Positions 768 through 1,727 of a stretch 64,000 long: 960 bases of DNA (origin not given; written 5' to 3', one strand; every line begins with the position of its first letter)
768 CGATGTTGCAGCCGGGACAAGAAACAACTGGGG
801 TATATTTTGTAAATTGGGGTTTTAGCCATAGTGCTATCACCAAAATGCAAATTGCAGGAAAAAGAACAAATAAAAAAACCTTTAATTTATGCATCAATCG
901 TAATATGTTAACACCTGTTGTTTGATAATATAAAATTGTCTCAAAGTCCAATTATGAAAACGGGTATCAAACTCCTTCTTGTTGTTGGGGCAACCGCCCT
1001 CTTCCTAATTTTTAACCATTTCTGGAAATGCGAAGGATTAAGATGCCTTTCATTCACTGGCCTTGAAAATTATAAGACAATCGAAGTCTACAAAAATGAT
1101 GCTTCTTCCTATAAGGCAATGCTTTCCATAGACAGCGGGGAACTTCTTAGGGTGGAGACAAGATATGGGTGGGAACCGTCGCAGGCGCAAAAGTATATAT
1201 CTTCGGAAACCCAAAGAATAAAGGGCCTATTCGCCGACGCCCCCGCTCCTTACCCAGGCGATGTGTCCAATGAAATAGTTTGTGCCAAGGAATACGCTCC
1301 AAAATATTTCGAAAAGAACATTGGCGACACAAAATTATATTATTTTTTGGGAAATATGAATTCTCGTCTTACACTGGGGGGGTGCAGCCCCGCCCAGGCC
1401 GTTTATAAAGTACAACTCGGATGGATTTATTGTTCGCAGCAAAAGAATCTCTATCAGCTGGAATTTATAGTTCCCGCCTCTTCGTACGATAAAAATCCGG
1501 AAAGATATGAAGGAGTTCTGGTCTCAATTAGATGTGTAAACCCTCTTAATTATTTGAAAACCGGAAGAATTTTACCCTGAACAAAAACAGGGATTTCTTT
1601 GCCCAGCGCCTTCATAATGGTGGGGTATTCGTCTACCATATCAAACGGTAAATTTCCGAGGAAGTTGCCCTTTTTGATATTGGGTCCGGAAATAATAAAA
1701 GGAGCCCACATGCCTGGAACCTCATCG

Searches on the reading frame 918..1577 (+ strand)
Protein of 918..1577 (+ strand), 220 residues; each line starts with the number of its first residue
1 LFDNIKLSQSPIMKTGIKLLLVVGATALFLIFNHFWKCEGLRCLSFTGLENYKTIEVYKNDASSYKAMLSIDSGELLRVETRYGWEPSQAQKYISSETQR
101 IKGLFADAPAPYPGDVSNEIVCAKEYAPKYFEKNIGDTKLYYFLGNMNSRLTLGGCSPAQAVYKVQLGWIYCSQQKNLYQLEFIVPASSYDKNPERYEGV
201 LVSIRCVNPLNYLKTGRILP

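Call 103: search_protein_families(library=pfam, alignment_id=A6, max_evalue=0.00001)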
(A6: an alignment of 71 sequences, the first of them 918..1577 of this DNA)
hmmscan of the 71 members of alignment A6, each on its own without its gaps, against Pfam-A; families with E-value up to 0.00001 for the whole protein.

A. member 1, window:918-1577:+ (220 aa): 0 families

B. families by the number of members that match (of 71 scanned): 103 families (the first 25 are shown)
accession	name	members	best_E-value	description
PF02163.28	Peptidase_M50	2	1.2e-53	Peptidase family M50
PF08443.16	RimK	2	6.9e-25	RimK-like ATP-grasp domain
PF01751.28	Toprim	2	3.2e-22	Toprim domain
PF13180.12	PDZ_2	2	1e-11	PDZ domain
PF17820.7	PDZ_6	2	3.4e-10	PDZ domain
PF02655.19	ATP-grasp_3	2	3.1e-08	ATP-grasp domain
PF06723.19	MreB_Mbl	1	1.5e-134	MreB/Mbl protein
PF01131.25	Topoisom_bac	1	3.1e-127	DNA topoisomerase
PF16363.11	GDP_Man_Dehyd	1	4.1e-112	GDP-mannose 4,6 dehydratase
PF01406.26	tRNA-synt_1e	1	2.1e-96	tRNA synthetases class I (C) catalytic domain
PF01933.23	CofD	1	3.4e-82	2-phospho-L-lactate transferase CofD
PF00318.25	Ribosomal_S2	1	4.3e-77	Ribosomal protein S2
PF07837.17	FTCD_N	1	1.3e-71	Formiminotransferase domain, N-terminal subdomain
PF14397.11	ATPgrasp_ST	1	1.6e-67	Sugar-transfer associated ATP-grasp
PF01370.27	Epimerase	1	3e-59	NAD dependent epimerase/dehydratase family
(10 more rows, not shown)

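Call 104: search_protein_families(library=padloc, alignment_id=A6, max_evalue=0.000001)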
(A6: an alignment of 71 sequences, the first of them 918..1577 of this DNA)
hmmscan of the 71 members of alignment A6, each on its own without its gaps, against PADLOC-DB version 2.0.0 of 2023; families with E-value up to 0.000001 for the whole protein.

A. member 1, window:918-1577:+ (220 aa): 0 families

B. families by the number of members that match (of 71 scanned): 15 families
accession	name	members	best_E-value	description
PDLC03961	ShosA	1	2.8e-54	-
PDLC04135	mad3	1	1.5e-30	mads_3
PDLC02865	DpdF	1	2.9e-25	DpdF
PDLC03927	PsyrA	1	6e-25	-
PDLC02997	ShosA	1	4.1e-23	-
PDLC02960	RT-Protease_XI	1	2.7e-18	single gene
PDLC02959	RT-Protease_XI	1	4.5e-17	single gene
PDLC04140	mad8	1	9.1e-15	mads_8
PDLC02980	AriA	1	1.3e-12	-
PDLC04690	PDC-M51B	1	2.1e-11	-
PDLC04593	PDC-M35A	1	3.3e-10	-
PDLC00441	ThsC2|ThsC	1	6.3e-10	HIT family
PDLC04134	mad2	1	3.3e-08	mads_2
PDLC02914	ATPase-Toprim_I-B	1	2.4e-07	-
PDLC04164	AriA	1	7.4e-07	-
